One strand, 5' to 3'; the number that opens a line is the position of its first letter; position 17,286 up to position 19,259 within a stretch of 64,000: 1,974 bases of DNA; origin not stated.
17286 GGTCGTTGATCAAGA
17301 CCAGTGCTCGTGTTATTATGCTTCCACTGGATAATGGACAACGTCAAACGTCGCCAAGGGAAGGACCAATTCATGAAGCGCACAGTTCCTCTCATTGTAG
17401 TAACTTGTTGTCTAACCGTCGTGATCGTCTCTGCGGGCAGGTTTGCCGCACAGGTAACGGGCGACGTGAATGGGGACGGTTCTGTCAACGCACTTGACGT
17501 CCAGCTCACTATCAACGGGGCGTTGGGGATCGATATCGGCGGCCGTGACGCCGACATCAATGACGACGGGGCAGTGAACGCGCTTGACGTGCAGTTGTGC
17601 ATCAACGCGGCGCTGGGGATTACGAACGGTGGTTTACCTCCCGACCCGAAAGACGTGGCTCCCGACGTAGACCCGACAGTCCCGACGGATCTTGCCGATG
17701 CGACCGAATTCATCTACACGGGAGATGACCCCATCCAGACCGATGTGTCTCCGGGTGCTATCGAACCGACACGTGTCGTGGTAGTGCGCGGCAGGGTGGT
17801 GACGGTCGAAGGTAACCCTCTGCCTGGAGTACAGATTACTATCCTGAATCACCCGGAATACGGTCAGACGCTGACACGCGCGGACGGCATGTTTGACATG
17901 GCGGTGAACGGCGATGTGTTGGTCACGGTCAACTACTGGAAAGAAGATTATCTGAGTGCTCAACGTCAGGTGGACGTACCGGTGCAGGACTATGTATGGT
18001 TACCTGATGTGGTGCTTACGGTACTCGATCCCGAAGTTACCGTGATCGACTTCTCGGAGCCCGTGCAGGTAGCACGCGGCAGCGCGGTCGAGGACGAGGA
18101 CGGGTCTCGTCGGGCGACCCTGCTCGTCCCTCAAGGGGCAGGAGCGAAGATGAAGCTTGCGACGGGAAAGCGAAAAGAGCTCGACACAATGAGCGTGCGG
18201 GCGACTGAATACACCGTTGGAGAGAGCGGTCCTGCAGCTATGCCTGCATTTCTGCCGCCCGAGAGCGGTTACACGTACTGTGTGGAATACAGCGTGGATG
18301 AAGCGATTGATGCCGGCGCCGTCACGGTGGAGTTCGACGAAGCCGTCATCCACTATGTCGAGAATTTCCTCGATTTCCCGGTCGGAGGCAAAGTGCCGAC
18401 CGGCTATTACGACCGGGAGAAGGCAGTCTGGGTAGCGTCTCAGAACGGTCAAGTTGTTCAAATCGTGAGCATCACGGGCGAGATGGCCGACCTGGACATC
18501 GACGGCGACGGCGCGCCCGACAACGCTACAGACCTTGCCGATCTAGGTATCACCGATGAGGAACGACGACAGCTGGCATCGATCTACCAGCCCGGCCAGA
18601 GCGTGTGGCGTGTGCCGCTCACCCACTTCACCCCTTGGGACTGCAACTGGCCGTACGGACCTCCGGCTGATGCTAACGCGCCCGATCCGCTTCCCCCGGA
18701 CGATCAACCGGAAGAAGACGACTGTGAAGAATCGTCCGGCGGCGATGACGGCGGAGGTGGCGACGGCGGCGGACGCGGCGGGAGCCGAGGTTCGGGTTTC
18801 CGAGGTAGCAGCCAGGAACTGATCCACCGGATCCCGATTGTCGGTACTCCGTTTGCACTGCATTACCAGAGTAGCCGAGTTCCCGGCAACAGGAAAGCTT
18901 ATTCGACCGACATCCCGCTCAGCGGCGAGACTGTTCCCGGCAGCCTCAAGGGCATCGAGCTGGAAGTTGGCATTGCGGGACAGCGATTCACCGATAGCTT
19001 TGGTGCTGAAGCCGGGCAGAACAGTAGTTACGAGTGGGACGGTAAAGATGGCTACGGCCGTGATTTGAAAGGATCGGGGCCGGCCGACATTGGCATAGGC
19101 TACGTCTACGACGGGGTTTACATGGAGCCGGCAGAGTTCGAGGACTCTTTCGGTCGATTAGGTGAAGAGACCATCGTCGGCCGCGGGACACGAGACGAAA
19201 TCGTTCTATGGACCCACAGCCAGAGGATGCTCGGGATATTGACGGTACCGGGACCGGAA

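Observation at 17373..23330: Teneurin-like Rhs protein tagged with an N-terminal dockerin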

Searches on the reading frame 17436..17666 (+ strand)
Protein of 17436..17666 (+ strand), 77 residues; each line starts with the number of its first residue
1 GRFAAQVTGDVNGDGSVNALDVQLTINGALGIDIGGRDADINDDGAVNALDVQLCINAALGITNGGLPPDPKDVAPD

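Call 79: search_solved_structures(query=window:17436-17666:+, max_evalue=1, show_alignments=2)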
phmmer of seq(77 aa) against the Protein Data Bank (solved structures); distinct sequences matched with E-value up to 1: 33.
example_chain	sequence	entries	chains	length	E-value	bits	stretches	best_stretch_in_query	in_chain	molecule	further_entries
1daq_A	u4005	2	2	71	2.1e-05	27.9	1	5-54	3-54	ENDOGLUCANASE SS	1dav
2mte_A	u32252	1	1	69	2.6e-05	27.7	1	6-54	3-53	Cellulose 1,4-beta-cellobiosidase (reducing end) CelS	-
2y3n_B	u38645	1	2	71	0.00011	25.7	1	6-53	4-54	CELLULOSOMAL FAMILY-48 PROCESSIVE GLYCOSIDE HYDROLASE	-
2ccl_B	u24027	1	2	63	0.00019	24.9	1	8-56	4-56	ENDO-1,4-BETA-XYLANASE Y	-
4fl4_A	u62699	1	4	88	0.00047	23.6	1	5-55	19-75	Glycoside hydrolase family 9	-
6kg9_A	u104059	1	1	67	0.00071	23.1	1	5-57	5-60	And cellulose-binding endoglucanase family 9 CelL ortholog dockerin domain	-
1ohz_B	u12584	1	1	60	0.00073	23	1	9-56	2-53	ENDO-1,4-BETA-XYLANASE Y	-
6kgc_B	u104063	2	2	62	0.0031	21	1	7-56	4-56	And cellulose-binding endoglucanase family 9 CelL ortholog dockerin domain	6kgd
5nrk_B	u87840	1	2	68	0.0032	21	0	8-25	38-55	DocCel5: Type I dockerin repeat domain from A. cellulolyticus family 5 endoglucanase WP_01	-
6kge_D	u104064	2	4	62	0.0033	21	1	7-56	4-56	And cellulose-binding endoglucanase family 9 CelL ortholog dockerin domain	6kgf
5nrm_B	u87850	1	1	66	0.0058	20.2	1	9-31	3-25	DocCel5: Type I dockerin repeat domain from A. cellulolyticus family 5 endoglucanase WP_01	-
2vn5_B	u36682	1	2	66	0.017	18.7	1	7-63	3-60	ENDOGLUCANASE A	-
5lxv_B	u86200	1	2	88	0.042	17.4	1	3-53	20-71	Carbohydrate-binding protein WP_009985128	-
4cj0_A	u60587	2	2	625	0.048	17.3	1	8-55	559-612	ENDOGLUCANASE D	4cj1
1clc_A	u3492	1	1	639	0.048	17.2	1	8-55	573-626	ENDOGLUCANASE CELD; EC: 3.2.1.4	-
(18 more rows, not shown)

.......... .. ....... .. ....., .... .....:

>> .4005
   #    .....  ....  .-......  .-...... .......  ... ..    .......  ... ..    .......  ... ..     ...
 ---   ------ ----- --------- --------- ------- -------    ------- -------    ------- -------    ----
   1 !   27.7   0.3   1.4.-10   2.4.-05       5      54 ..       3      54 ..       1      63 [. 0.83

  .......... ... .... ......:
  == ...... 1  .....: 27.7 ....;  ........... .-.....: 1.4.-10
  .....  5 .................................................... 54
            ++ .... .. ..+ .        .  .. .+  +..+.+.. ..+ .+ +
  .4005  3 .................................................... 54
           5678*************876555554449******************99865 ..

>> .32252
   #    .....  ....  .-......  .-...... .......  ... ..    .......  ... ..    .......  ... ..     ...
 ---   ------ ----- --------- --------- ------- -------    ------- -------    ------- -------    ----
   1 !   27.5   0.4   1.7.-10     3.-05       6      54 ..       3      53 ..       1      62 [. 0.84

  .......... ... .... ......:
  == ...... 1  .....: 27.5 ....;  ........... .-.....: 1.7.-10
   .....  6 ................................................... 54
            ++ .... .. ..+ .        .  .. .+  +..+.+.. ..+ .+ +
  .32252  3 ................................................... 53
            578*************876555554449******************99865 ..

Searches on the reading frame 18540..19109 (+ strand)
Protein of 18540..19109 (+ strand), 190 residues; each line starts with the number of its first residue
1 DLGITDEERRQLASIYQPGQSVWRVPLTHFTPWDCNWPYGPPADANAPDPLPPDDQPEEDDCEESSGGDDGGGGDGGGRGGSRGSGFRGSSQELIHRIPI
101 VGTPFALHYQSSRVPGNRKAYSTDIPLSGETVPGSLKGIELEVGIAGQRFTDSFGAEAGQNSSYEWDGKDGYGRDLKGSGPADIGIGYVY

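Call 23: search_solved_structures(query=window:18540-19109:+, max_evalue=0.001, show_alignments=2)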
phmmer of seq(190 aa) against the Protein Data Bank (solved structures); distinct sequences matched with E-value up to 0.001: 18.
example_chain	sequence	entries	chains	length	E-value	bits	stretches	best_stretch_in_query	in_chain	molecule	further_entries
9ifo_A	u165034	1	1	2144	1.3e-42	149.2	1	1-190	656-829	Teneurin-Like Protein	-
9pt5_A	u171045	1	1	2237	1.3e-42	149.1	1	1-190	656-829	Teneurin-like protein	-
9g42_A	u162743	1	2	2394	2.6e-06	30.6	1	92-190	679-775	Teneurin transmembrane protein 2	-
9g41_A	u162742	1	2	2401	2.6e-06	30.6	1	92-190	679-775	Teneurin transmembrane protein 2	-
9g2h_A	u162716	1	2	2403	2.6e-06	30.6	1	92-190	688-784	Teneurin transmembrane protein 2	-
9g2f_A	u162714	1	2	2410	2.6e-06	30.5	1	92-190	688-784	Teneurin transmembrane protein 2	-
7bam_A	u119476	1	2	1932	9.3e-06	28.7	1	92-190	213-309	Teneurin-4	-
7ban_A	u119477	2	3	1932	9.3e-06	28.7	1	92-190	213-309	Teneurin-4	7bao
6vhh_A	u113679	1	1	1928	1e-05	28.6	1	92-190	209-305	Teneurin-2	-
6cmx_A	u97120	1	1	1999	1e-05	28.6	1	92-190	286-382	Teneurin-2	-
6fay_A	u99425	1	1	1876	6.8e-05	25.9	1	92-190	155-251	Odz3 protein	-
8r54_A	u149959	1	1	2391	9.3e-05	25.5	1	92-190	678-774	Teneurin-3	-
8r50_B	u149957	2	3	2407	9.4e-05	25.5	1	92-190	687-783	Teneurin-3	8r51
9igs_A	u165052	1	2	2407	9.4e-05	25.5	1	92-190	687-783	Isoform A1B1 of Teneurin-3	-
6ske_A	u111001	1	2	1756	0.00014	24.9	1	92-190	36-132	Teneurin-2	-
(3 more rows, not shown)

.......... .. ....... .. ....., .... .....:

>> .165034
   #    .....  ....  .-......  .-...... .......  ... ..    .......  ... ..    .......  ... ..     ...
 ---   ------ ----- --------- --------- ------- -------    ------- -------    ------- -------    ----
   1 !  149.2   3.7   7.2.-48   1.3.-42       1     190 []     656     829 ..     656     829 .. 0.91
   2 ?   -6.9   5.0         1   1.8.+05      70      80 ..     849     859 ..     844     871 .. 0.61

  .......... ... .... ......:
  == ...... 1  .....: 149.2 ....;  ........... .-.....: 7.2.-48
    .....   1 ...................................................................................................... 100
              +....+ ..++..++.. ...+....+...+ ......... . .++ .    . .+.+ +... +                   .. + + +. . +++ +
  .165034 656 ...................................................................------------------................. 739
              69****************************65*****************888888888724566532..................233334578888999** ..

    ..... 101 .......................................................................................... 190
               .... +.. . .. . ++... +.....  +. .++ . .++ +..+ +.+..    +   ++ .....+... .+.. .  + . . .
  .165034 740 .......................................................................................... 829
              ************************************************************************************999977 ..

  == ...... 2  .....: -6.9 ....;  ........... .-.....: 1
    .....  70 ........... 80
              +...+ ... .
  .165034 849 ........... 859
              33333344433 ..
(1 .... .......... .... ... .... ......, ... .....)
